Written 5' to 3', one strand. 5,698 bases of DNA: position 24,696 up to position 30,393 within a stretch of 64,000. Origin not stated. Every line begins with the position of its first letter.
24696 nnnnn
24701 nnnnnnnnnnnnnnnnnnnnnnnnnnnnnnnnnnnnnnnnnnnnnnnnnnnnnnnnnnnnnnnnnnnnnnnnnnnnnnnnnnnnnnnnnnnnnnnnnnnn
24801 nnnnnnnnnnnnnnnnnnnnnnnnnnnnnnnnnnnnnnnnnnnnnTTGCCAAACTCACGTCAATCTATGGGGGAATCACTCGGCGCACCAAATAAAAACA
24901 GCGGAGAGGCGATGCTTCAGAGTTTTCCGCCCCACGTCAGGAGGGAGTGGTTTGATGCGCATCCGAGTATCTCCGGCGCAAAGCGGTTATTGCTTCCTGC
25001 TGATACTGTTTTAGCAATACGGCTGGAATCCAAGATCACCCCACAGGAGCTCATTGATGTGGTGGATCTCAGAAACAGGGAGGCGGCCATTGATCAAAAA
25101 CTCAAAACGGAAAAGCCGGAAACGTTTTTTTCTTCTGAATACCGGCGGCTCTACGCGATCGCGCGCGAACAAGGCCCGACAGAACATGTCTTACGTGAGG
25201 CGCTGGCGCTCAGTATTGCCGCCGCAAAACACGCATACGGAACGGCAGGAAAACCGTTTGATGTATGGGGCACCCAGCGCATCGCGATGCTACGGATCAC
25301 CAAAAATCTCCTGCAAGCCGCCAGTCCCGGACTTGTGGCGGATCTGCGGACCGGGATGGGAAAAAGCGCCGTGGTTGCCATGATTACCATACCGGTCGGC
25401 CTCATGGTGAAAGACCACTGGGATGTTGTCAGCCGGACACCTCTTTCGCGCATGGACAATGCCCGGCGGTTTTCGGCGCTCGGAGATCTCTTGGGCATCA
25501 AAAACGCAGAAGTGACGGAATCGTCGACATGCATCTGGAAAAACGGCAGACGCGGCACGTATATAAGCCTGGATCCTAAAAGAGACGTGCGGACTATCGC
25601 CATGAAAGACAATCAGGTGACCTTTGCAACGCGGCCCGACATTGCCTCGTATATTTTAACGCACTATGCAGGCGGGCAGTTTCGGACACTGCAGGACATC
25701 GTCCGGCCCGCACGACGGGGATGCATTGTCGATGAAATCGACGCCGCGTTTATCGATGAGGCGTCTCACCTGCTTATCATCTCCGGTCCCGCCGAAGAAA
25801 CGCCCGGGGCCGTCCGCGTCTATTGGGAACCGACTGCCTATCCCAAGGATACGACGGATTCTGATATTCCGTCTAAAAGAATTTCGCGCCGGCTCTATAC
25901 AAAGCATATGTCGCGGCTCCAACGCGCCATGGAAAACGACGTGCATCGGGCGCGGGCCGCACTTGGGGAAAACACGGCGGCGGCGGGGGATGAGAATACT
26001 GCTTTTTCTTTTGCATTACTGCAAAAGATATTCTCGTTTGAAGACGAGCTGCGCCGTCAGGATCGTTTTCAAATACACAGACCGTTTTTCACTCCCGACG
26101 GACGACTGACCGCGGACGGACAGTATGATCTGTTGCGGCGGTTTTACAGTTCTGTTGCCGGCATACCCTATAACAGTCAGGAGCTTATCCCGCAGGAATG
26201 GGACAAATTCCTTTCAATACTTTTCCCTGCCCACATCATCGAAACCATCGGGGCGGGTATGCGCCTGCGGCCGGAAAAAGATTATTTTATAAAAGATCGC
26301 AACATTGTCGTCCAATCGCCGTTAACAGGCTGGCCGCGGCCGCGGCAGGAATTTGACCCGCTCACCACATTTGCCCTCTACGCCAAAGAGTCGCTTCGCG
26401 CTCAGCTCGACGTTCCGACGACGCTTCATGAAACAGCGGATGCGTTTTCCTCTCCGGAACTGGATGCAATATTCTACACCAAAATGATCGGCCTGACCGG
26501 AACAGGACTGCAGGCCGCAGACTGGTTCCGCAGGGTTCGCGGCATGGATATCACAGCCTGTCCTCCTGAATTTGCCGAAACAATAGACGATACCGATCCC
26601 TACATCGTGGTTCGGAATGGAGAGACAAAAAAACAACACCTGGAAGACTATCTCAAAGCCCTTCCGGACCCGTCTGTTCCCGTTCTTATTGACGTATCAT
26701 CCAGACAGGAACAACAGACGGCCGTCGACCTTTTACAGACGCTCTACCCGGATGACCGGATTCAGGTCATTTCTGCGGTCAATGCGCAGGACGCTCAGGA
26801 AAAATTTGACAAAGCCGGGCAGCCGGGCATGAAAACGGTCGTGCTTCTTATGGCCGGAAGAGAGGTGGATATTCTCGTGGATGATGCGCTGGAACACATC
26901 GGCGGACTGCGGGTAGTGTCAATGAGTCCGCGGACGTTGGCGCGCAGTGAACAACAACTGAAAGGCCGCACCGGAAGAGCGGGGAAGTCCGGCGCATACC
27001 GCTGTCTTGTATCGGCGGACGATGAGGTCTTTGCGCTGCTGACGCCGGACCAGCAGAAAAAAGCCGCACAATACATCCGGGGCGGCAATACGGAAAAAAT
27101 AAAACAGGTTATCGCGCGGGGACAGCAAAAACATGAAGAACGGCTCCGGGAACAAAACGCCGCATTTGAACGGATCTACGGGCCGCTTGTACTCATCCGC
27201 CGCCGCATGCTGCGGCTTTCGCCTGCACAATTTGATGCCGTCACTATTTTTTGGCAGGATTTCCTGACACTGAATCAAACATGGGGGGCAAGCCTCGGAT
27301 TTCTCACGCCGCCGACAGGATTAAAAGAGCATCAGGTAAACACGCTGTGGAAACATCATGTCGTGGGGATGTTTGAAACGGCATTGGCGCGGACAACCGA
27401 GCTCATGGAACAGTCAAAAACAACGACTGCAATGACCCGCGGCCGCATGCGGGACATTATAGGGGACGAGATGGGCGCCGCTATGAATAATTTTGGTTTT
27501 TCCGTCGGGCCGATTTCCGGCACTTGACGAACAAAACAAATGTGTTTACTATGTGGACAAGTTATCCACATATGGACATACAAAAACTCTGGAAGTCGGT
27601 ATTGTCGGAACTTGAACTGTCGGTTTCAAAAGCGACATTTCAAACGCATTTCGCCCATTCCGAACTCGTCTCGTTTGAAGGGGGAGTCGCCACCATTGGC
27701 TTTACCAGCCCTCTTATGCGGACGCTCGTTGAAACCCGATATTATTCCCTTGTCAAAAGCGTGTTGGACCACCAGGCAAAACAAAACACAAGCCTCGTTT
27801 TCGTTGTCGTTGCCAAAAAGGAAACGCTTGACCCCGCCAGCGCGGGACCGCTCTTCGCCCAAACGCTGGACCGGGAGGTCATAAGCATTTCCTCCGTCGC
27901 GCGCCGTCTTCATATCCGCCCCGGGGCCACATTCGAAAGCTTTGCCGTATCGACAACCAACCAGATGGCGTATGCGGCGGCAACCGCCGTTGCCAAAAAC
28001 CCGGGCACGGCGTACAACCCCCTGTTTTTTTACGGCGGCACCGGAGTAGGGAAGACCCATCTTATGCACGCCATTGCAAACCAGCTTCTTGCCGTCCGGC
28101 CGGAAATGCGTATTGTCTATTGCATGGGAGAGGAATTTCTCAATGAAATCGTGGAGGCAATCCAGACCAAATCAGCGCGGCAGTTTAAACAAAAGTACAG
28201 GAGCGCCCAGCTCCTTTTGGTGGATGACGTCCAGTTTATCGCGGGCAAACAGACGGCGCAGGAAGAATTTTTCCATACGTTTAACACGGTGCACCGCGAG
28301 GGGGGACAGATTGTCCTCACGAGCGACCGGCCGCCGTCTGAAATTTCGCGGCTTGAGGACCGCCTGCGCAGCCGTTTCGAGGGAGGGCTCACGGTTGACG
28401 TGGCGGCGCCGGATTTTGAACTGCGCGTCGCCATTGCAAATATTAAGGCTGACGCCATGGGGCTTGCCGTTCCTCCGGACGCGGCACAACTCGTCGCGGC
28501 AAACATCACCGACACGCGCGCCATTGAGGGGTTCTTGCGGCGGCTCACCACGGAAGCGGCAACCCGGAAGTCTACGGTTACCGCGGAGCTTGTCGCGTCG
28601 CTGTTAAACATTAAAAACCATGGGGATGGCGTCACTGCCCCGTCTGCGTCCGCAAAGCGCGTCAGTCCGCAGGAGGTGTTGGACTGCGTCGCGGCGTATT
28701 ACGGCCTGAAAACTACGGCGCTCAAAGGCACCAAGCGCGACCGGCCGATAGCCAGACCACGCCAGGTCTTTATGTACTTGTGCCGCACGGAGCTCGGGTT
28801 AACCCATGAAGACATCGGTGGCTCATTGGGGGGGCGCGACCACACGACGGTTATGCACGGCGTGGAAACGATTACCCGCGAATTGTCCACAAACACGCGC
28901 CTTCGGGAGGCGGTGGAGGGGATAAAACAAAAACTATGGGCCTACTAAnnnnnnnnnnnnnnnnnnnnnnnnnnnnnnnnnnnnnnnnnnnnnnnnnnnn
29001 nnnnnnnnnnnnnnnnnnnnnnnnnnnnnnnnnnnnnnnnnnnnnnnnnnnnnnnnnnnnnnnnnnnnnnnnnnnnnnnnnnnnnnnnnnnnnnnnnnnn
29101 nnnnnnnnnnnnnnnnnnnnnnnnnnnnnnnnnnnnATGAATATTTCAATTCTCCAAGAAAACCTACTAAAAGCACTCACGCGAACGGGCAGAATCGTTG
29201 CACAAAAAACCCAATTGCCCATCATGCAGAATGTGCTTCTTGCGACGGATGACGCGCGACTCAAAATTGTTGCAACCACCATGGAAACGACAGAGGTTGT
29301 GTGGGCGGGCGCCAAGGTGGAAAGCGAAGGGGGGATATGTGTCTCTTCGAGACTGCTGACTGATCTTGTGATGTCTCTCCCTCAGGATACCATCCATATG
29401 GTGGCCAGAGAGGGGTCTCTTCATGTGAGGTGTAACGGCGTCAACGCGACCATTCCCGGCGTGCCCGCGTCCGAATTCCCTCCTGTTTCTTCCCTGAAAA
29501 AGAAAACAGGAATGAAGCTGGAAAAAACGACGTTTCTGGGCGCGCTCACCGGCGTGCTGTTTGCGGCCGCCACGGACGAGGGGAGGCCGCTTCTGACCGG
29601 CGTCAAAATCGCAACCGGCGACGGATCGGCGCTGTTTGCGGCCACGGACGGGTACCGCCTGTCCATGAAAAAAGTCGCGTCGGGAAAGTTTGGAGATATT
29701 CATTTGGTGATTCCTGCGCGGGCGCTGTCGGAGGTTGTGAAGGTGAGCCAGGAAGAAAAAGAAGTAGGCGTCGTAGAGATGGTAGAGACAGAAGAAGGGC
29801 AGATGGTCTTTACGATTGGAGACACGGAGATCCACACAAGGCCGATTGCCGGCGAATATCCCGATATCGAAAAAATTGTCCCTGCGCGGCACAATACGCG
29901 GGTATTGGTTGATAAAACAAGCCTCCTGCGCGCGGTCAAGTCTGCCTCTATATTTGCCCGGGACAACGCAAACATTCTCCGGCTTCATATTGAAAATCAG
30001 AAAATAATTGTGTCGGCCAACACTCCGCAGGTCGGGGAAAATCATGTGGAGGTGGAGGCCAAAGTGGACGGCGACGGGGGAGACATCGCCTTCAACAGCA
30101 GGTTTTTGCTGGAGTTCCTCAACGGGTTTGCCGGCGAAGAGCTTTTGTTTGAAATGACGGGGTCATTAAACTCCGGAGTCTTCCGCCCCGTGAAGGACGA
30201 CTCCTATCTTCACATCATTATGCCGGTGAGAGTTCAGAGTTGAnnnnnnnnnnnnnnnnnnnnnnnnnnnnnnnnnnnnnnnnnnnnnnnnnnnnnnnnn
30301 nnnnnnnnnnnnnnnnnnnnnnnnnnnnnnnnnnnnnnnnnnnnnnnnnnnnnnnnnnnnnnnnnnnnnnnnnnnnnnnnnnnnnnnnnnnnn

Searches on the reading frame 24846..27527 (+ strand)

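Call 34: search_protein_families(library=pfam, proteins=[window:24846-27527:+], max_evalue=0.001)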
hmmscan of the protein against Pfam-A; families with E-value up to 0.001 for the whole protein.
window:24846-27527:+ (893 aa): 2 families
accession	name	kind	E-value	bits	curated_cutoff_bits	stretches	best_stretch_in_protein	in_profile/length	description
PF07517.20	SecA_DEAD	-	1.5e-11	44.5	24.6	1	96-559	39-287/290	SecA DEAD-like domain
PF21090.3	P-loop_SecA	-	1.1e-10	41.9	27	1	681-740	137-196/205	SecA P-loop domain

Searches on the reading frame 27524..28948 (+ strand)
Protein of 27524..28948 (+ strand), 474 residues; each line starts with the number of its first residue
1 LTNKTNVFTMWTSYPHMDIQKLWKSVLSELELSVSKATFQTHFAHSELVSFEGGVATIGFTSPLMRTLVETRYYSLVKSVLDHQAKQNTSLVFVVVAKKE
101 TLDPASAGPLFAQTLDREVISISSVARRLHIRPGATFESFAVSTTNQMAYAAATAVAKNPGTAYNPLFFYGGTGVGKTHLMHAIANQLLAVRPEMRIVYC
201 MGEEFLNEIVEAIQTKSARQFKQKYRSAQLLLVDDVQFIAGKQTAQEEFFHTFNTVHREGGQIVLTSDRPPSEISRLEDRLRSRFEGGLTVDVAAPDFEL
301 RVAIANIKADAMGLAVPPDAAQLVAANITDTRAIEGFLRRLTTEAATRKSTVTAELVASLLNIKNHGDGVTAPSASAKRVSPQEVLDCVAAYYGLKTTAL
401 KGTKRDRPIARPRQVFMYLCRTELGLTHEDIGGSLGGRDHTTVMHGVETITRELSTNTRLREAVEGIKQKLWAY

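Call 34: search_protein_families(library=pfam, proteins=[window:27524-28948:+], max_evalue=0.001)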
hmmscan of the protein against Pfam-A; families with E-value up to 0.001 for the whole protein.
window:27524-28948:+ (474 aa): 9 families
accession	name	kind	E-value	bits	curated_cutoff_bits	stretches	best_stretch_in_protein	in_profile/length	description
PF00308.24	Bac_DnaA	-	1.3e-64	217.8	23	1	135-292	5-162/162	Bacterial DnaA ATPAse domain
PF08299.17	Bac_DnaA_C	-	7.6e-23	80.8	31.5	1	383-450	2-69/69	Bacterial dnaA protein helix-turn-helix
PF01695.23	IstB_IS21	-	1.9e-10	41.1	24.1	1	167-271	95-196/238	IstB-like ATP binding protein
PF00004.35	AAA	-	4.8e-08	33.9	21.2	1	168-286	2-124/131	ATPase family associated with various cellular activities (AAA)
PF11638.13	DnaA_N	-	1e-05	25.6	24.6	1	20-81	1-63/65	DnaA N-terminal domain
PF13401.12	AAA_22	-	1.3e-05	26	27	1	167-265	8-120/130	AAA domain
PF01637.24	ATPase_2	-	4.9e-05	23.7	33.2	1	163-268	19-117/225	ATPase domain predominantly from Archaea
PF13173.12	AAA_14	-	0.00048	20.6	27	1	166-267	4-97/129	AAA domain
PF12775.13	AAA_7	-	0.00068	19.6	25.8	0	131-237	3-110/181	P-loop containing dynein motor region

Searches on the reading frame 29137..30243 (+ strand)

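Call 34: search_protein_families(library=pfam, proteins=[window:29137-30243:+], max_evalue=0.001)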
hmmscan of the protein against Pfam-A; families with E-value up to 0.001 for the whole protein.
window:29137-30243:+ (368 aa): 3 families
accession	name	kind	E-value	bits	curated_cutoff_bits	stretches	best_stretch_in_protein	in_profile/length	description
PF02768.20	DNA_pol3_beta_3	-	6.4e-23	81.3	27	1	246-365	2-121/121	DNA polymerase III beta subunit, C-terminal domain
PF00712.24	DNA_pol3_beta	-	7.1e-23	81.5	24.4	1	1-116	1-118/120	DNA polymerase III beta subunit, N-terminal domain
PF02767.21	DNA_pol3_beta_2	-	3e-19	69.8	27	1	128-243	2-116/116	DNA polymerase III beta subunit, central domain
